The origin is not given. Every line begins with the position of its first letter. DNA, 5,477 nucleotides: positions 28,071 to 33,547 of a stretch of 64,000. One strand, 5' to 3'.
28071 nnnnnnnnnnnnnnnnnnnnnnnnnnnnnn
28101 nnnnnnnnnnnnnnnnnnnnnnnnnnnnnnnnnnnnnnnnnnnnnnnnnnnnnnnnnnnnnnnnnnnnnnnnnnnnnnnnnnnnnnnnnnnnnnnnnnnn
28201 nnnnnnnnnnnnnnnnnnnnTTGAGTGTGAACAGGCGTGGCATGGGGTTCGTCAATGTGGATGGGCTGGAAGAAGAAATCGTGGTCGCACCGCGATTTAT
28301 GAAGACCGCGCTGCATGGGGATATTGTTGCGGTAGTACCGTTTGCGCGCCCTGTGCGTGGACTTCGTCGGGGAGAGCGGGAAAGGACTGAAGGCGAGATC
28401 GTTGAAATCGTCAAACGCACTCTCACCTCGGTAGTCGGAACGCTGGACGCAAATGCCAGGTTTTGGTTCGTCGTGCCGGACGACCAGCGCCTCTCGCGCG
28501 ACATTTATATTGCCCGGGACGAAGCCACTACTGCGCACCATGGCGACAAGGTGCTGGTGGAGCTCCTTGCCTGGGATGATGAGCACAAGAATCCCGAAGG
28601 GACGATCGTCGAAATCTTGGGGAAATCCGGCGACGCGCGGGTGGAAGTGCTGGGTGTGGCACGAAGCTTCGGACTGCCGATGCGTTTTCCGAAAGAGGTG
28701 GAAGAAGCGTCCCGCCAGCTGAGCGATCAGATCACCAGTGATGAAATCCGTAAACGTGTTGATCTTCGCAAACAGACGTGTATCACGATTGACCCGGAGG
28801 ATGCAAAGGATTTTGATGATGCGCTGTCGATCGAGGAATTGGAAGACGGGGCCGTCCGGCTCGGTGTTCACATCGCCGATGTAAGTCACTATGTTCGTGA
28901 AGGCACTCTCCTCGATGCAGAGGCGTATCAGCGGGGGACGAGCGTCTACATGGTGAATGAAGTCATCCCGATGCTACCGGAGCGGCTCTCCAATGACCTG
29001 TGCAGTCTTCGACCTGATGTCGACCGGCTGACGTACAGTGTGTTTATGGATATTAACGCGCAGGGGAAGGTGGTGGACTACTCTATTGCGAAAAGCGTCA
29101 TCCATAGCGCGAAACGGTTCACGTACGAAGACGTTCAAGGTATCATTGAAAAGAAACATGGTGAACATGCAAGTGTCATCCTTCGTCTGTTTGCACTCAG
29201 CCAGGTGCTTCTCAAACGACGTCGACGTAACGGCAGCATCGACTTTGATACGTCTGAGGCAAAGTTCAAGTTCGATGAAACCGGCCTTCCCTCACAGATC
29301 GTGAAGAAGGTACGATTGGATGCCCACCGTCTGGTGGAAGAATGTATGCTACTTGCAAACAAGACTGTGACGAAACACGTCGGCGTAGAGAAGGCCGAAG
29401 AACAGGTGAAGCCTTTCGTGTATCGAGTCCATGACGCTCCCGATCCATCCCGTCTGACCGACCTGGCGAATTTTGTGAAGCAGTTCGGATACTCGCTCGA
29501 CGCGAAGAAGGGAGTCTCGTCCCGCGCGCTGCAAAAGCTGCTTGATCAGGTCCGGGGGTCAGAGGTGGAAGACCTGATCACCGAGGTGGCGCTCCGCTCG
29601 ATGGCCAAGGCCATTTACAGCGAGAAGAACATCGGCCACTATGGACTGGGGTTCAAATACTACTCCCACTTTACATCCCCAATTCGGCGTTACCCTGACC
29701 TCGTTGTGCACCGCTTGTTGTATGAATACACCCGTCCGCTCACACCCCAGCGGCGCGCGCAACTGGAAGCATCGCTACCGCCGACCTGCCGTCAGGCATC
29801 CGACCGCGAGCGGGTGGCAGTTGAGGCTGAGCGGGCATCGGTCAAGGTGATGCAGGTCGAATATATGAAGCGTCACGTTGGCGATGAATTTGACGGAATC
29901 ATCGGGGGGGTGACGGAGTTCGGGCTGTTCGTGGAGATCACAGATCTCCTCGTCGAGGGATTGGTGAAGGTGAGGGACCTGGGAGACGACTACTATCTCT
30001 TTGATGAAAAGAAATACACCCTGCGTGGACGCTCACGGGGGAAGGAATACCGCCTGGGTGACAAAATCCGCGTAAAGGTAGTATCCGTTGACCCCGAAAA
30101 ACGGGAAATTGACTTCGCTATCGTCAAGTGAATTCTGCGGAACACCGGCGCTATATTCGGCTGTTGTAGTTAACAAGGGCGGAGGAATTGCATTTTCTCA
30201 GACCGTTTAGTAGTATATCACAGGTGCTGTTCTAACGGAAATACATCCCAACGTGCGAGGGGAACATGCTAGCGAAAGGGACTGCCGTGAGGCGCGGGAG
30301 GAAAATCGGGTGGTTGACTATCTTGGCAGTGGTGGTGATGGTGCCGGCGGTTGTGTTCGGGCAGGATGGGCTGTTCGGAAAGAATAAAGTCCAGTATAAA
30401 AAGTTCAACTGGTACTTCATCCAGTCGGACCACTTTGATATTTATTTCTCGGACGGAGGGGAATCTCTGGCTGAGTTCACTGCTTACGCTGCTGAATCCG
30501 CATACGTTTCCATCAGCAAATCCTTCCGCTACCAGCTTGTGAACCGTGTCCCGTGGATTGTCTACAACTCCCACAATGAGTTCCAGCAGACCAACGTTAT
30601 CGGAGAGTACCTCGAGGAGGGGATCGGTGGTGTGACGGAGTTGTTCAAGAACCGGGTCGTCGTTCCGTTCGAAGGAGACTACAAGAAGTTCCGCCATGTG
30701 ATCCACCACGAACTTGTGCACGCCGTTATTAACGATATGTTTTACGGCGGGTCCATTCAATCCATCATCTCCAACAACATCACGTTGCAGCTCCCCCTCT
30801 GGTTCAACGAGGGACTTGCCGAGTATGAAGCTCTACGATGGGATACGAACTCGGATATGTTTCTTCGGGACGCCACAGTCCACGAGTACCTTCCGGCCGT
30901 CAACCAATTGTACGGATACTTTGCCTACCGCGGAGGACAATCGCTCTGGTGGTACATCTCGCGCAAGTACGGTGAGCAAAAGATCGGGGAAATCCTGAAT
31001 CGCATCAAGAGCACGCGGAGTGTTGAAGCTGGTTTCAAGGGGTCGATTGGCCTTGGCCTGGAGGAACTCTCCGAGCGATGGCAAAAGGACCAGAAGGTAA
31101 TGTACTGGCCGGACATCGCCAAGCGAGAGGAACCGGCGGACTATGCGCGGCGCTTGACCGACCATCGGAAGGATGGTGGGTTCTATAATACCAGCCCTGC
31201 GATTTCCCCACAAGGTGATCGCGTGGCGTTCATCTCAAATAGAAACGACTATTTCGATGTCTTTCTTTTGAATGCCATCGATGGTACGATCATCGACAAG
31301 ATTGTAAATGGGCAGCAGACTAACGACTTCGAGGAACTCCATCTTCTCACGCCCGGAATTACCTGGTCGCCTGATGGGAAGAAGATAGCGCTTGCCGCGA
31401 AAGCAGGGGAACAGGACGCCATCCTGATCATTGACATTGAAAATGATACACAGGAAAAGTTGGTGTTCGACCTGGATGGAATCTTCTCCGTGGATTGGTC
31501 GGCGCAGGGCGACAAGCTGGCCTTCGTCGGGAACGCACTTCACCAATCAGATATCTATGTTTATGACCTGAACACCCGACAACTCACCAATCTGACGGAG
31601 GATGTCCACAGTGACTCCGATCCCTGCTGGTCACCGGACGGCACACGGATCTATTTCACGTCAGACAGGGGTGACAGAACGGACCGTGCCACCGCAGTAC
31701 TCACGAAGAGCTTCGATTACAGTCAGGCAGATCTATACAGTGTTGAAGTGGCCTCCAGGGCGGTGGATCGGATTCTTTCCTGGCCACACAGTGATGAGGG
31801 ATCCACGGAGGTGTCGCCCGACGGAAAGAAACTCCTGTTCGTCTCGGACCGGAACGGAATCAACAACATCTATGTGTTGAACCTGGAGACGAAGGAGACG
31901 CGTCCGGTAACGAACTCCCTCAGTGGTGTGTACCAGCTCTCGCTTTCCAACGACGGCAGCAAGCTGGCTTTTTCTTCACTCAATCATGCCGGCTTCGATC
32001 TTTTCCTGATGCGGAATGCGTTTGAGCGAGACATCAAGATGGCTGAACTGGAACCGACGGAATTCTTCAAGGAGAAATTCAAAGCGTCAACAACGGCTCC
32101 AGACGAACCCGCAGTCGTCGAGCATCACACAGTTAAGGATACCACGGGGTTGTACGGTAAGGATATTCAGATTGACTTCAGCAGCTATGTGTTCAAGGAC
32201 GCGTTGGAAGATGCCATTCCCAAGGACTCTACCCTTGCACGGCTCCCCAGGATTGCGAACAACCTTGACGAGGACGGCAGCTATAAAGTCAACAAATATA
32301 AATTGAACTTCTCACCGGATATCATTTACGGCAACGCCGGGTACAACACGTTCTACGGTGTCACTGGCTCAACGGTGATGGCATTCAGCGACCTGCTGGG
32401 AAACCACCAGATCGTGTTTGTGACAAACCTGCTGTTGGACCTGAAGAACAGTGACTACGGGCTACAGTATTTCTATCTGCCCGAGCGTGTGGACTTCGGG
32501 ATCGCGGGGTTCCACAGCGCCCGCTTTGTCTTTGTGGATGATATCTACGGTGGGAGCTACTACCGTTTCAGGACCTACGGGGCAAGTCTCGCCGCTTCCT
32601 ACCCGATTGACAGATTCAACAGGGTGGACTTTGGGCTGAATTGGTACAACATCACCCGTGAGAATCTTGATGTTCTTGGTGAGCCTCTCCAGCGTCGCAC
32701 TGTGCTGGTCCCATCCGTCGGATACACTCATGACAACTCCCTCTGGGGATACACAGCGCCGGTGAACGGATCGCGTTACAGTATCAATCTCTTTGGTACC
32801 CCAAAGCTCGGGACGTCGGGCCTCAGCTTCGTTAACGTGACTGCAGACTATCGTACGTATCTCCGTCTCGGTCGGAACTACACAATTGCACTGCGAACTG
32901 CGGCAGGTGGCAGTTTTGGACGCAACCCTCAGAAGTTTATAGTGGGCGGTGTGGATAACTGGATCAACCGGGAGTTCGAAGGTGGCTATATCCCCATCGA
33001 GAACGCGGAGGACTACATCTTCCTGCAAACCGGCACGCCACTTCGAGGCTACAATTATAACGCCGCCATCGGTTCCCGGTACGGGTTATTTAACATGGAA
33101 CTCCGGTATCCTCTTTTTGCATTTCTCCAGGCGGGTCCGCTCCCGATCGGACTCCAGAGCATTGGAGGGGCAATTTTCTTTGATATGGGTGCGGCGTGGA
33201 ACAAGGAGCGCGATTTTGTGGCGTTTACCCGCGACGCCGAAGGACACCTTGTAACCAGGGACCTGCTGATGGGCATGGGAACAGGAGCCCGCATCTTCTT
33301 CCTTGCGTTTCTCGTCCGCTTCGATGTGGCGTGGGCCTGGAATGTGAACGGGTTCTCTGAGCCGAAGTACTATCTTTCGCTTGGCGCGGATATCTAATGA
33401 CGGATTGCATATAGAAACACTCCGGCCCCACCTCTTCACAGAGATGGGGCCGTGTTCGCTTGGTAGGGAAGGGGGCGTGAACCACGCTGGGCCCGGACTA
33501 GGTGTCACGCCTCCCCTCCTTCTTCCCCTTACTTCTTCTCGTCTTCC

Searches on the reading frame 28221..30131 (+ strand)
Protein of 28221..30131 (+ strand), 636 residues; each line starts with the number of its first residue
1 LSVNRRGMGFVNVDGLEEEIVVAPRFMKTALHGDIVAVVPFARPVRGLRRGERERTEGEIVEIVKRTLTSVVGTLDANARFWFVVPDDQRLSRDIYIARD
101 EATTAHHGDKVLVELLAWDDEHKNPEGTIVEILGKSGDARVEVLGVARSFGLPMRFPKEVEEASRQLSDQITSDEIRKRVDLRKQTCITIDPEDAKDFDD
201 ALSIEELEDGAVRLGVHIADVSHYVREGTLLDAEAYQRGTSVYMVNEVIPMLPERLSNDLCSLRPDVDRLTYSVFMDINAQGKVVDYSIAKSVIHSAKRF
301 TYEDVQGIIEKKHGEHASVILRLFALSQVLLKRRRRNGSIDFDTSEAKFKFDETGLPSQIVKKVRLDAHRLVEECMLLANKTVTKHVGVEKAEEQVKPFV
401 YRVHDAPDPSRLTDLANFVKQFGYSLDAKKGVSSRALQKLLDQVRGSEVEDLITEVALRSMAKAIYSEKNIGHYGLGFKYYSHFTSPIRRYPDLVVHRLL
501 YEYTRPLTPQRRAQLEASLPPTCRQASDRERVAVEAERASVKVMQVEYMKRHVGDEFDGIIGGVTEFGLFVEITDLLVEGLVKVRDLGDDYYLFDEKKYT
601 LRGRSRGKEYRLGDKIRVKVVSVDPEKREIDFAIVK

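Call 36: search_protein_families(library=pfam, proteins=[window:28221-30131:+], max_evalue=0.00001)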
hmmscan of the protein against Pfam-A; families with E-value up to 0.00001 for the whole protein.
window:28221-30131:+ (636 aa): 6 families
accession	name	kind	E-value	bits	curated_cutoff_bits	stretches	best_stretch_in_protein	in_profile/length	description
PF00773.25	RNB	-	5.5e-114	381.3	29.3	1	179-504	1-324/326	RNB domain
PF17876.7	CSD2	-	1.1e-27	96.4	26.2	1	83-157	1-74/74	Cold shock domain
PF08206.17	OB_RNB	-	1.1e-18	67.1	24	2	81-132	10-58/58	Ribonuclease B OB domain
PF00575.29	S1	-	2.1e-11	44.5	22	1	553-634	4-73/74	S1 RNA binding domain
PF17849.7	OB_Dis3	-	1.5e-07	31.8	22.8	1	83-143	3-69/77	Dis3-like cold-shock domain 2 (CSD2)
PF18614.7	RNase_II_C_S1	-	6.4e-07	29.6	26.6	0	607-635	31-59/59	RNase II-type exonuclease C-terminal S1 domain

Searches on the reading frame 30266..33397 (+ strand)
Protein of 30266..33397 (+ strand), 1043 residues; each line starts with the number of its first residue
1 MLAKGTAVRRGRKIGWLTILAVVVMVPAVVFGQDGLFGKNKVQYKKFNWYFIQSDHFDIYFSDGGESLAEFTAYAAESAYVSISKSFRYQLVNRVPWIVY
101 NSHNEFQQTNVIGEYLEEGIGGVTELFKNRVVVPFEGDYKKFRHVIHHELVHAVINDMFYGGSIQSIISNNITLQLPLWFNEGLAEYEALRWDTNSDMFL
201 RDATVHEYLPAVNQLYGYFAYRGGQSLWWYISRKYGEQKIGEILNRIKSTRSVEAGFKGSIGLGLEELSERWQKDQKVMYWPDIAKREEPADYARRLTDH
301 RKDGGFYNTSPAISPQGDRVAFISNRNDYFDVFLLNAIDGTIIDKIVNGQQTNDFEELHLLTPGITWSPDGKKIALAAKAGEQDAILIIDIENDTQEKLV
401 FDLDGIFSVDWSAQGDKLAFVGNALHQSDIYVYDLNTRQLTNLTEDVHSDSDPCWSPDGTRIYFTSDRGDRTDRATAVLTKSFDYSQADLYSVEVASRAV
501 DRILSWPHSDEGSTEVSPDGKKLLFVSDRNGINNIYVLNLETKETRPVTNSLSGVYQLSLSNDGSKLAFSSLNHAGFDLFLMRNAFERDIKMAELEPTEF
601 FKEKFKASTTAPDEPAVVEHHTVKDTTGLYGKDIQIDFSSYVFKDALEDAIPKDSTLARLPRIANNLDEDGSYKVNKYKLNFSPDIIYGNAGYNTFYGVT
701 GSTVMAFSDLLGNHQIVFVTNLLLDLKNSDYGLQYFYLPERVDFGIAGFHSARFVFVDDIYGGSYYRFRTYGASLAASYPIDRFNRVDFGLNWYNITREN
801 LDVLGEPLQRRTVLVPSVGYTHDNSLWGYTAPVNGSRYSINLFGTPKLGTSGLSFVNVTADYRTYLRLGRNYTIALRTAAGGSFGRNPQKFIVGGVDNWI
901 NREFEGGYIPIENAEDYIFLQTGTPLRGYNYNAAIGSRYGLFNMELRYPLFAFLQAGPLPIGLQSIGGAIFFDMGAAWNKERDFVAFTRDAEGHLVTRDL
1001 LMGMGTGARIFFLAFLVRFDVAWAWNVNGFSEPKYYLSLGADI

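Call 36: search_protein_families(library=pfam, proteins=[window:30266-33397:+], max_evalue=0.00001)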
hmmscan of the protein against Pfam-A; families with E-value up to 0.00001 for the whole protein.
window:30266-33397:+ (1043 aa): 6 families
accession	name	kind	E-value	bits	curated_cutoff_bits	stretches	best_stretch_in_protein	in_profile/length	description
PF07676.18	PD40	-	1.4e-24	85.9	20.9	1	439-469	3-30/38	WD40-like Beta Propeller Repeat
PF00930.27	DPPIV_N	-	1e-13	51.2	22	0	428-467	23-62/354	Dipeptidyl peptidase IV (DPP IV) N-terminal region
PF13485.12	Peptidase_MA_2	-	4.7e-12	46.6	32.4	1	76-274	2-197/201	Peptidase MA superfamily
PF01103.29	Omp85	-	2.3e-11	44.2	24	1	756-1025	47-306/325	Omp85 superfamily domain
PF25174.1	Beta-prop_THOC3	-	1.7e-07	31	305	1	365-571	8-190/272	THOC3 beta-propeller domain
PF25460.1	Beta-prop_Aladin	-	3.3e-06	26.9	171.1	0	364-467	115-214/340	Aladin seven-bladed propeller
